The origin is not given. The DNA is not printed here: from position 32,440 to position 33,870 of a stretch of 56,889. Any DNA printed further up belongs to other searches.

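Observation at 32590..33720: Phosphonopyruvate-decarboxylase-like gene with no PEP mutase partner in the window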

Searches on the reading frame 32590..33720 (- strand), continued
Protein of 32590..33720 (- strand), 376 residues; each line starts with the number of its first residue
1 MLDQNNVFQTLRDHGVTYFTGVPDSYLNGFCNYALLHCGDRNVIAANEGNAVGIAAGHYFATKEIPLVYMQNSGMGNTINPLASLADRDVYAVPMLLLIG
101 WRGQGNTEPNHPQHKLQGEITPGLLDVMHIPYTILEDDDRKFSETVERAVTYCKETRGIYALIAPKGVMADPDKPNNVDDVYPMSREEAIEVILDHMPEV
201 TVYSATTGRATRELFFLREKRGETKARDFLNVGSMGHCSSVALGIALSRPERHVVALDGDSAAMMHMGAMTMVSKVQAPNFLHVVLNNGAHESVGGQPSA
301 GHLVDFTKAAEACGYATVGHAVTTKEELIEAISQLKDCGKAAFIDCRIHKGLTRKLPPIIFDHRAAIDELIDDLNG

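Call 70: get_annotated_region(hit=H29, flank=4000)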
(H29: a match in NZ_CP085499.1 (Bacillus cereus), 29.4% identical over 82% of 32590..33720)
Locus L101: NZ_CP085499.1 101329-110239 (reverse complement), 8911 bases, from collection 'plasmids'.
description: Bacillus cereus strain A22 plasmid unnamed1, complete sequence
organism: Bacillus cereus (NCBI taxid 1396)
taxonomy: Bacteria; Bacillota; Bacilli; Bacillales; Bacillaceae; Bacillus; Bacillus cereus
host: -; source: coffee,cell culture,root; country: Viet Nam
typing (MOB-suite, as given by PLSDB): non-mobilizable; replicon rep_cluster_164,rep_cluster_1751
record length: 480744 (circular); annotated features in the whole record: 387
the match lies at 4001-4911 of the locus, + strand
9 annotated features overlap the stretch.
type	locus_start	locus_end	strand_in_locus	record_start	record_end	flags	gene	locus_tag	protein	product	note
CDS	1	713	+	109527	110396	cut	-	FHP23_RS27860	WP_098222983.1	ABC transporter ATP-binding protein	-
CDS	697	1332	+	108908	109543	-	-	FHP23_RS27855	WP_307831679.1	ABC-2 transporter permease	-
CDS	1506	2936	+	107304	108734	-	-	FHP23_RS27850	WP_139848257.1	IS4 family transposase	-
CDS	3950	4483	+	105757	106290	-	-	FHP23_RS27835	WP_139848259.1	sulfopyruvate decarboxylase subunit alpha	-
CDS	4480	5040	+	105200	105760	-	-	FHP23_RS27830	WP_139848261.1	thiamine pyrophosphate-dependent enzyme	-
CDS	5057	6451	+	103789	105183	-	-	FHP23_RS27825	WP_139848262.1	DUF6002 family protein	-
CDS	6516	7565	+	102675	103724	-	-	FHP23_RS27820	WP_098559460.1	hypothetical protein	-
CDS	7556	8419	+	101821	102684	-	-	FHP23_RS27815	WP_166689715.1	DMT family transporter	GO:0055085 - transmembrane transport [Evidence IEA]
CDS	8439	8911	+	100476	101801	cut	-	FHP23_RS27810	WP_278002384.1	histidine--tRNA ligase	-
